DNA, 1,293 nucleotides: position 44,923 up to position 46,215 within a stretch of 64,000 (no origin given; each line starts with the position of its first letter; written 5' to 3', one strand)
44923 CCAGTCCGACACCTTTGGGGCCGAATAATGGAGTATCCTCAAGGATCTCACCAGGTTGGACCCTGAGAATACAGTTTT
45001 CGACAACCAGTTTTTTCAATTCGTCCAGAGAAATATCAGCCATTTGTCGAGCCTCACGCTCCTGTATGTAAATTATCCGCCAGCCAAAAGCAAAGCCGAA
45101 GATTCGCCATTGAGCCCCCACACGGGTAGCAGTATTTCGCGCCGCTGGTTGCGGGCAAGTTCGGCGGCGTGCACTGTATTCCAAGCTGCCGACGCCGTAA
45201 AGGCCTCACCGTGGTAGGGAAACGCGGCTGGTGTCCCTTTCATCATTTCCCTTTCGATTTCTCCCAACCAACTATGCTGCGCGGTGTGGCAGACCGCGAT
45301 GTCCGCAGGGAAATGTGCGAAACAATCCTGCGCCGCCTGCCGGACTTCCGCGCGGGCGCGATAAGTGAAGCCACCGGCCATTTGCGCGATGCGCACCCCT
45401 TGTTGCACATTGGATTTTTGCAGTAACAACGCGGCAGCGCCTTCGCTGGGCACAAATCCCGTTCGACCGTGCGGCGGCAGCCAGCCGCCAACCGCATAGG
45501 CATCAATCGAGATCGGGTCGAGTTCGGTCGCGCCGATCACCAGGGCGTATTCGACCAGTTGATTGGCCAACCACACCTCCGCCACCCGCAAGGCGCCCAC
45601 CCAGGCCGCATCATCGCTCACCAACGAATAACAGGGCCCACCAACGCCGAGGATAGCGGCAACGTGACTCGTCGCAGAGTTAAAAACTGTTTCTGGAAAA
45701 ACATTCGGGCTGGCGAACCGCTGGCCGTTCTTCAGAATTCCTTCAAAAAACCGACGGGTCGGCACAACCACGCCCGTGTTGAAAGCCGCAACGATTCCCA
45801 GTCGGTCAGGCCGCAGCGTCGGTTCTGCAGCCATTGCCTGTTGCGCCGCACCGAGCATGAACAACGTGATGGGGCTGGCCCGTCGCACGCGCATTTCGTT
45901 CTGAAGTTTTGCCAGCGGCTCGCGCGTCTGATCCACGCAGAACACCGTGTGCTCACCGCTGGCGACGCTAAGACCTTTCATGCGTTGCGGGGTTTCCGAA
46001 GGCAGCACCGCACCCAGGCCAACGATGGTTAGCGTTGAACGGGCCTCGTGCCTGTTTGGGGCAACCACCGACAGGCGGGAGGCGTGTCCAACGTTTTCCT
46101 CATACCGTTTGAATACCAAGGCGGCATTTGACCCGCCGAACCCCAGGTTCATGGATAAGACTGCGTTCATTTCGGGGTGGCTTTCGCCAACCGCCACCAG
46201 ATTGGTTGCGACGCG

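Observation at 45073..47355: KS and CLF-like domains fused in one 760-aa polypeptide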

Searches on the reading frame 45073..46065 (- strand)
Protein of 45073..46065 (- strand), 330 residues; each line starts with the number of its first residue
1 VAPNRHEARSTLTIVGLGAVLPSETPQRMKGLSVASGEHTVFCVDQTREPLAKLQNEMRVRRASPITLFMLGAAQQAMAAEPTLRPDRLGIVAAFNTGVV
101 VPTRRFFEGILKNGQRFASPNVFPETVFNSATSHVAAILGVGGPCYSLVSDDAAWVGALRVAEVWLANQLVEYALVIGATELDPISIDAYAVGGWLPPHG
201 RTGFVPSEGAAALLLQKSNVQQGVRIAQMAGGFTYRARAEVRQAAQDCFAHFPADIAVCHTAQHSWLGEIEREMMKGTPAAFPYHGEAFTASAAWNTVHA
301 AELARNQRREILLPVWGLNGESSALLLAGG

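Call 8: search_solved_structures(query=window:45073-46065:-, max_evalue=10, show_alignments=3)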
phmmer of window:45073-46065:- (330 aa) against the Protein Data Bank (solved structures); distinct sequences matched with E-value up to 10: 29.
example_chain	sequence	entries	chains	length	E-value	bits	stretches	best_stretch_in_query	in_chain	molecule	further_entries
1j3n_A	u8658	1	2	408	4.2e-05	26.3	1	58-233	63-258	3-oxoacyl-(acyl-carrier protein) synthase II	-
4qav_A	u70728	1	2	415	0.00072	22.3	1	71-160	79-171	3-oxoacyl-[acyl-carrier-protein] synthase 2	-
2alm_A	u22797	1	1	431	0.028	17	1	61-156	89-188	3-oxoacyl-(acyl-carrier-protein) synthase II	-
1ox0_A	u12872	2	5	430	0.029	17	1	61-156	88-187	Beta ketoacyl-acyl carrier protein synthase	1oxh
9ka5_A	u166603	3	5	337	0.03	17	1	127-182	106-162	Beta-ketoacyl-[acyl-carrier-protein] synthase III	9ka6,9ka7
2rjt_A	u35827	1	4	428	0.031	16.9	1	61-157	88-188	Beta-ketoacyl-ACP synthase II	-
8cou_A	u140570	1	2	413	0.068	15.8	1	84-162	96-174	3-oxoacyl-[acyl-carrier-protein] synthase 2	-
7oc0_A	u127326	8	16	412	0.068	15.8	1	84-162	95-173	3-oxoacyl-[acyl-carrier-protein] synthase 2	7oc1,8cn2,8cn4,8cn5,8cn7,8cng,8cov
1hn9_A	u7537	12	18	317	0.069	15.8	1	127-182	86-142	BETA-KETOACYL-ACYL CARRIER PROTEIN SYNTHASE III | 3-oxoacyl-[acyl-carrier-protein] synthase III | 3-oxoacyl-[acyl-carrier-protein] synthase 3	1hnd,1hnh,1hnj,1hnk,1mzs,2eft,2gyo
4jb6_A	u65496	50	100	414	0.069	15.8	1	84-162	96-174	3-oxoacyl-[acyl-carrier-protein] synthase 2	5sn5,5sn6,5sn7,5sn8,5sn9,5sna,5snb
6x7r_A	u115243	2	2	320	0.07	15.7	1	127-182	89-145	3-oxoacyl-[acyl-carrier-protein] synthase 3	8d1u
1ebl_A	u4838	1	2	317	0.071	15.7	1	127-182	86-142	BETA-KETOACYL-ACP SYNTHASE III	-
8cn8_A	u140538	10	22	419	0.074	15.7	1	84-155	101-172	3-oxoacyl-[acyl-carrier-protein] synthase 2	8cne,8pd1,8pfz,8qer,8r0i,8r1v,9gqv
8pj0_A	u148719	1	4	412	0.075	15.6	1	84-155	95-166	3-oxoacyl-[acyl-carrier-protein] synthase 2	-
9ka2_A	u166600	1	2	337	0.077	15.6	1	127-182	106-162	Beta-ketoacyl-[acyl-carrier-protein] synthase III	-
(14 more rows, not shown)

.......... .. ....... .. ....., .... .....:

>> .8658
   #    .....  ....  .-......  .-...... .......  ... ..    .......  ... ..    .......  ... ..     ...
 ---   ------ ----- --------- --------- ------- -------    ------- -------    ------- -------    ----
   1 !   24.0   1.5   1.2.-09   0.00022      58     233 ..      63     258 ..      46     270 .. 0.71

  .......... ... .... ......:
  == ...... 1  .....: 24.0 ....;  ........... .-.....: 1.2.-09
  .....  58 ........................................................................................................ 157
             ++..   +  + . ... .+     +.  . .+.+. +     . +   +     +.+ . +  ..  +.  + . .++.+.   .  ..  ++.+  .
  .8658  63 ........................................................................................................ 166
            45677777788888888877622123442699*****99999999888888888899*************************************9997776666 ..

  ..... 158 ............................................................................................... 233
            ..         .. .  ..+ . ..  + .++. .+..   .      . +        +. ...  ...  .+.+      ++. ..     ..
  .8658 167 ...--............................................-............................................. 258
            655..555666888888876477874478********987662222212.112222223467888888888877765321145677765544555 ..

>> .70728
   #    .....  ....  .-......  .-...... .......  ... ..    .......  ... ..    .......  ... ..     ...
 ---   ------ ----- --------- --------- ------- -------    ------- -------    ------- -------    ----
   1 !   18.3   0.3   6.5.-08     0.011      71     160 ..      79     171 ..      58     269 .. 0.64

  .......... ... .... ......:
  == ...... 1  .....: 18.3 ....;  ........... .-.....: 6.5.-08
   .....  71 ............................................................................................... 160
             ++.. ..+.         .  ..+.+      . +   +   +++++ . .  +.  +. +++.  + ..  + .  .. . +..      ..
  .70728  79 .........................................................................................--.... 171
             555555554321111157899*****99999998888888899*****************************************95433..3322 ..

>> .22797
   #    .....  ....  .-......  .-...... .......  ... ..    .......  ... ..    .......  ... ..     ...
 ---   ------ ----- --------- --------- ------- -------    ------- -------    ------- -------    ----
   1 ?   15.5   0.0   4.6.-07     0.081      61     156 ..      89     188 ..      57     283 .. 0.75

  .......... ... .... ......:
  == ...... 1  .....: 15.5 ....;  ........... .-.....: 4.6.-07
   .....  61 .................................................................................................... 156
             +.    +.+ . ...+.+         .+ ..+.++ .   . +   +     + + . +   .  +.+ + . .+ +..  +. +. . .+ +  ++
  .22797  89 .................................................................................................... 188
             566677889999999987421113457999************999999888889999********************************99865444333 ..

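Call 10: search_protein_families(library=pfam, proteins=[window:45073-46065:-], max_evalue=10)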
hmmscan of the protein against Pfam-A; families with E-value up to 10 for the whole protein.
window:45073-46065:- (330 aa): 2 families
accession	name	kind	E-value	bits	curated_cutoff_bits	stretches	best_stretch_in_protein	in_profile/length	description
PF00109.32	ketoacyl-synt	-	2.9e-07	30.8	20.8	1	58-218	81-249/252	Beta-ketoacyl synthase, N-terminal domain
PF08545.16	ACP_syn_III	-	0.012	15.9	24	1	154-227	9-72/80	3-Oxoacyl-[acyl-carrier-protein (ACP)] synthase III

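Call 19: search_protein_families(library=ncbifam, proteins=[window:45073-46065:-], max_evalue=0.001)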
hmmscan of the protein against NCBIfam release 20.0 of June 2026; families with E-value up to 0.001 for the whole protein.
window:45073-46065:- (330 aa): 4 families
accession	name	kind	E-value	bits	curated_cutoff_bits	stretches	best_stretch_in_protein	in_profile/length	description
TIGR03150.1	fabF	equivalog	1.5e-07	30.5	493.75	1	56-180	61-189/407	beta-ketoacyl-ACP synthase II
NF004970.0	PRK06333.1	subfamily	3.2e-05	23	525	1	60-191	76-213/424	beta-ketoacyl-ACP synthase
NF005589.0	PRK07314.1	subfamily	0.00047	19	387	0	57-172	65-184/413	beta-ketoacyl-ACP synthase II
NF006274.0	PRK08439.1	equivalog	0.0009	18.1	621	0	57-189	63-200/406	beta-ketoacyl-ACP synthase II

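Call 32: find_related_loci(query=window:45073-46035:-, collection=genome_contigs, flank=10000)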
Query window:45073-46035:- (320 aa) in genome_contigs; peptide patterns used: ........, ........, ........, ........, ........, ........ (x = any residue, [..] = any of these).
224 stretches matched a pattern; 1 encode a relative of the query (tblastn E <= 1e-3); 1 distinct loci.
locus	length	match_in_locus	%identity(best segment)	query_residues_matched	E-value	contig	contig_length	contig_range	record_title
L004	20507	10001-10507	37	49-225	5e-25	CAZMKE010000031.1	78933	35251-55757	MAG TPA_asm: uncultured Verrucomicrobiota bacterium isolate SRP262948_co1_106 genome assembly, contig: NODE_343_length_7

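Call 37: search_protein_representatives(protein=window:45073-46035:-)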
Query: 320 residues. Proteins with E-value up to 0.001 (for the whole library): 1330; up to 1e-10: 411; up to 1e-30: 58. The best 150 are listed.
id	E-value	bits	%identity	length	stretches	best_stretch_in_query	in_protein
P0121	1.2e-94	333.6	52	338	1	9-319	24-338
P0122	5.1e-83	295.4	50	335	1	6-320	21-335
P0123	2.0e-79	283.6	75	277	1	2-179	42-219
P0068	1.8e-78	280.5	52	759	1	3-320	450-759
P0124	1.1e-75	271.4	49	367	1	27-317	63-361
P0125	8.4e-75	268.5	44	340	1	6-317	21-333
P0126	1.2e-70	254.8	48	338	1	39-317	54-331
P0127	5.7e-63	229.6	43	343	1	6-316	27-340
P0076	7.9e-59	216.0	48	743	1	37-314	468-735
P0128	8.7e-59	215.8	42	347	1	28-310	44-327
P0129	4.9e-58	213.4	40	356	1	15-310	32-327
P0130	9.5e-58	212.4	54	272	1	2-227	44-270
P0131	1.3e-57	212.0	45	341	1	37-317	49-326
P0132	2.3e-57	211.2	43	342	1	17-311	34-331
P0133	9.1e-57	209.2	48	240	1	82-310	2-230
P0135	5.2e-56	206.7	39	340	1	29-319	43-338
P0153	1.3e-48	182.4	36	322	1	32-315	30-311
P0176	6.0e-29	117.8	36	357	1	36-318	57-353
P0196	9.2e-25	104.1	31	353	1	38-314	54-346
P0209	9.9e-24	100.7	36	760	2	40-318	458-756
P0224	1.2e-22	97.2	33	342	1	48-316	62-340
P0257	4.4e-21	92.0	31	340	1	46-301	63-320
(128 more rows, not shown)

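Call 40: search_solved_structures(query=A3, max_evalue=1, show_alignments=2)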
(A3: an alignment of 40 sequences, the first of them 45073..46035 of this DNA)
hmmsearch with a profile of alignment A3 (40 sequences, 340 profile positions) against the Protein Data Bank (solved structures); distinct sequences matched with E-value up to 1: 187 (the best 60 are shown).
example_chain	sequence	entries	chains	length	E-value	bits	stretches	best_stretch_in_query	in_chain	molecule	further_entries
1j3n_A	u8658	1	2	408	7.1e-20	74.7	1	6-246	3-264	3-oxoacyl-(acyl-carrier protein) synthase II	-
3kzu_A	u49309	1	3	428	1.4e-14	57.3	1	6-227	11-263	3-oxoacyl-(Acyl-carrier-protein) synthase ii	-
9s5h_C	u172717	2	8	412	8.8e-13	51.4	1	6-208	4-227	3-oxoacyl-(Acyl-carrier-protein) synthase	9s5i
4r8e_A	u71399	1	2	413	3.4e-12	49.5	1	1-235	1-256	3-oxoacyl-[acyl-carrier-protein] synthase 2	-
9lpl_A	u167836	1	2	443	7.3e-12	48.4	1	1-232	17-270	3-oxoacyl-[acyl-carrier-protein] synthase 2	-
2gfv_A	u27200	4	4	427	1.1e-11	47.8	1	6-232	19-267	3-oxoacyl-[acyl-carrier-protein] synthase 2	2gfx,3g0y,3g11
2gqd_A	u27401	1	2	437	1.3e-11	47.6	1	1-229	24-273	3-oxoacyl-[acyl-carrier-protein] synthase 2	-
3hnz_A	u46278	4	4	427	1.5e-11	47.3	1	6-232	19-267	3-oxoacyl-[acyl-carrier-protein] synthase 2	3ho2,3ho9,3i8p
3o04_A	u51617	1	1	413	2e-11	46.9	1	2-233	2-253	beta-keto-acyl carrier protein synthase II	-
5sxo_A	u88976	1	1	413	2.1e-11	46.9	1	2-233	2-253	3-oxoacyl-[acyl-carrier-protein] synthase 2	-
6okg_A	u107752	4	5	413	2.6e-11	46.6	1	1-232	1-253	3-oxoacyl-[acyl-carrier-protein] synthase 2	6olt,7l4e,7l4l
4qav_A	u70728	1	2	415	3.3e-11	46.2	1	1-230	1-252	3-oxoacyl-[acyl-carrier-protein] synthase 2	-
1b3n_A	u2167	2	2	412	4.8e-11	45.7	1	6-232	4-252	PROTEIN (KETOACYL ACYL CARRIER PROTEIN SYNTHASE 2) | BETA-KETOACYL ACP SYNTHASE II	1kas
2gfw_A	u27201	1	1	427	5e-11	45.6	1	6-232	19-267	3-oxoacyl-[acyl-carrier-protein] synthase 2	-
2gfy_A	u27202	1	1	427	5.2e-11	45.6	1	6-232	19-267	3-oxoacyl-[acyl-carrier-protein] synthase 2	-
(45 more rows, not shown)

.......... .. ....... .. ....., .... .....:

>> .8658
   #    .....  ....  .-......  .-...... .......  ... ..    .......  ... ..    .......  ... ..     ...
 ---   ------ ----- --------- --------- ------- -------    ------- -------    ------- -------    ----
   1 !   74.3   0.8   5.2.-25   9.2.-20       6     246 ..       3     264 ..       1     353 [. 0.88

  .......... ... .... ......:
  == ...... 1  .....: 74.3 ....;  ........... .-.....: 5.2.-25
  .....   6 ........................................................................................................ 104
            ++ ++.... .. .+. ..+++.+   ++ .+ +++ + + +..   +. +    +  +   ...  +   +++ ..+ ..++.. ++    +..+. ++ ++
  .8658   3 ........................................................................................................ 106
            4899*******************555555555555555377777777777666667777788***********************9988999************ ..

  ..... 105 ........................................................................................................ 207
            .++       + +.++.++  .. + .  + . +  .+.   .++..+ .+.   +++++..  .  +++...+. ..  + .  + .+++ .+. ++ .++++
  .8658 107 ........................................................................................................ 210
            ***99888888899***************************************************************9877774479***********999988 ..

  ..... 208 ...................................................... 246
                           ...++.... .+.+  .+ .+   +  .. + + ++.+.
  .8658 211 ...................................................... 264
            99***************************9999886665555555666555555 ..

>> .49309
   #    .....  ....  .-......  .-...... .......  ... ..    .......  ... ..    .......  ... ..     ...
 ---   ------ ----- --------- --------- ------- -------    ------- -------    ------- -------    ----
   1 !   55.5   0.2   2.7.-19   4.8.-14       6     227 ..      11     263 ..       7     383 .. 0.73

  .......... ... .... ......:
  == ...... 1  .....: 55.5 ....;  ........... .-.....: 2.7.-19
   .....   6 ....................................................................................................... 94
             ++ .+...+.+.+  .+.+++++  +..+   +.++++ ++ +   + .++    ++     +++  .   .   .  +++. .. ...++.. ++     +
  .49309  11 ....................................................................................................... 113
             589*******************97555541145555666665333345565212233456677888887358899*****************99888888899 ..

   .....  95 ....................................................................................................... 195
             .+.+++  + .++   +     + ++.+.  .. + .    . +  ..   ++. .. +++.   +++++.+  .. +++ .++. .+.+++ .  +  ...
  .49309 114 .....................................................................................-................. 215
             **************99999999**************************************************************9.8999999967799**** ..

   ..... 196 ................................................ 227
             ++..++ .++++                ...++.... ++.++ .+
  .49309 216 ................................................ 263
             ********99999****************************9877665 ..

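Call 41: search_protein_families(library=pfam, alignment_id=A3, max_evalue=0.01)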
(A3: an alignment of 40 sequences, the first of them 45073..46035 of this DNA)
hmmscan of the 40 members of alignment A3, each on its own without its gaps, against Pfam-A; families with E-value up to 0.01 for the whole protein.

A. member 1, window:45073-46035:- (320 aa): 1 family
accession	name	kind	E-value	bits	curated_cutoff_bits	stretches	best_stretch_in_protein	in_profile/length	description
PF00109.32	ketoacyl-synt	-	2.8e-07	30.8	20.8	1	48-208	81-249/252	Beta-ketoacyl synthase, N-terminal domain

B. families by the number of members that match (of 40 scanned): 5 families
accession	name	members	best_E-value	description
PF00109.32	ketoacyl-synt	34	8.8e-21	Beta-ketoacyl synthase, N-terminal domain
PF08545.16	ACP_syn_III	24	7.5e-06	3-Oxoacyl-[acyl-carrier-protein (ACP)] synthase III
PF13723.12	Ketoacyl-synt_2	10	3e-07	Beta-ketoacyl synthase, N-terminal domain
PF00108.29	Thiolase_N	1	0.0012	Thiolase, N-terminal domain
PF02801.28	Ketoacyl-synt_C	1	0.0023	Beta-ketoacyl synthase, C-terminal domain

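Call 49: list_cluster_members(proteins=[P0121, P0125, P0127, P0135, P0153, P0176, P0196, P0224, P0257, P0209])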
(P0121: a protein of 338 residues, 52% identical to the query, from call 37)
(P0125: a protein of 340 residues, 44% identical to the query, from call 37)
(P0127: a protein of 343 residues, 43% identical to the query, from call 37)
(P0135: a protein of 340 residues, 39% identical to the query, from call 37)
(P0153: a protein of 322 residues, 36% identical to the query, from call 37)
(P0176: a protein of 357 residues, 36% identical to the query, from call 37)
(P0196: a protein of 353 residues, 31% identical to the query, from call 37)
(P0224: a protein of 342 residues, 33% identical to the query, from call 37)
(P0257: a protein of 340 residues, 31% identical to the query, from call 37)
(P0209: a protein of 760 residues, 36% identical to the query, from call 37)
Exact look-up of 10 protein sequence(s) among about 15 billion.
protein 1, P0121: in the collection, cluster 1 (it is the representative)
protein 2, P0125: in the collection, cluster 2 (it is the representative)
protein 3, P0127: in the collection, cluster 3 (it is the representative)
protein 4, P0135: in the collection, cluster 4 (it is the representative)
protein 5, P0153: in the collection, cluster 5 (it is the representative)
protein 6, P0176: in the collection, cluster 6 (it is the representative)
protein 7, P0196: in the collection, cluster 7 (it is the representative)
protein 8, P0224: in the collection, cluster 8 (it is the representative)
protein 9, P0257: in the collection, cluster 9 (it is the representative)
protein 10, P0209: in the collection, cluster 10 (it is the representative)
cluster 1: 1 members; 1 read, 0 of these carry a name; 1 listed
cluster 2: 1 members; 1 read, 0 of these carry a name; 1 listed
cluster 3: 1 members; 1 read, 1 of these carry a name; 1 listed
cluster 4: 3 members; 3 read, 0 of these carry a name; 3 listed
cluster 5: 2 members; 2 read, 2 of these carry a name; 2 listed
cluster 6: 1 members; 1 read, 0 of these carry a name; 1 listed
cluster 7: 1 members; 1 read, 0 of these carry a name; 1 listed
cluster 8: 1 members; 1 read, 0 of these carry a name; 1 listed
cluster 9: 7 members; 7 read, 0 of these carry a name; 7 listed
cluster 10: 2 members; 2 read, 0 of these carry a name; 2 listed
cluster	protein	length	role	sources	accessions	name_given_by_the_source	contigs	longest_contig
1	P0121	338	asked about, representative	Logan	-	-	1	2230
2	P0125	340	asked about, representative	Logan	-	-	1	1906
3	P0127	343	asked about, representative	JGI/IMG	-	hypothetical protein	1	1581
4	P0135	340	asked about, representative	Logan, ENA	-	-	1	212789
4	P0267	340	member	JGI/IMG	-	-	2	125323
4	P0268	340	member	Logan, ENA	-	-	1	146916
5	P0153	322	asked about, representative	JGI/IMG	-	hypothetical protein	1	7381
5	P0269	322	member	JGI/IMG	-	hypothetical protein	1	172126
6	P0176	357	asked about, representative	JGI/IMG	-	-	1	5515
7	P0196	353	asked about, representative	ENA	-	-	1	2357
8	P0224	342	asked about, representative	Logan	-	-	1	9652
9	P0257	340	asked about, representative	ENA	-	-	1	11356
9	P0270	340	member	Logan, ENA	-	-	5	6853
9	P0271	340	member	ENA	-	-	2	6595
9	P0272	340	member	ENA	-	-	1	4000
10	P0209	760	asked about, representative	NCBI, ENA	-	-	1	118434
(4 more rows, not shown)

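Call 65: predict_structure(alignment_id=A3)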
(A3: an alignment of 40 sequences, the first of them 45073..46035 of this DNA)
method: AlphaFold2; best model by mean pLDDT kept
length: 320 residues; sequences in the alignment: 40
mean_pLDDT: 91.6   pTM: 0.91
mean pLDDT of the five models: 91.6, 91.5, 91.2, 90.5, 89.2
residues with pLDDT >= 90: 249; 70-90: 54; 50-70: 17; < 50: 0
segments of 3 or more residues with pLDDT < 50: none
pLDDT, mean of each block of 10 residues (from residue 1): 97 96 91 96 93 92 98 98 85 76 73 63 95 96 97 98 98 93 82 91 92 93 95 97 94 93 83 94 98 96 94 95
secondary structure, 60 per line:
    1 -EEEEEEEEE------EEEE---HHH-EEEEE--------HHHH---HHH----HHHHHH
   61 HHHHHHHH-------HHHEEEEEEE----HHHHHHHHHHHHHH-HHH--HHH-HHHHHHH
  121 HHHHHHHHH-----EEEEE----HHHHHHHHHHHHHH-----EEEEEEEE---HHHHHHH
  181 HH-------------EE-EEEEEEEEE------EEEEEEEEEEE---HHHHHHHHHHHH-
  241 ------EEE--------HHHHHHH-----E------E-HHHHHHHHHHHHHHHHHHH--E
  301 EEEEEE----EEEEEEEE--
elements in order: E2-10 E17-20 E28-32 H41-44 H55-68 E79-85 H90-103 H114-129 E135-139 H144-157 E163-170 H174-182 E199-207 E214-224 H228-239 E247-249 H258-264 H279-297 E300-306 E311-318
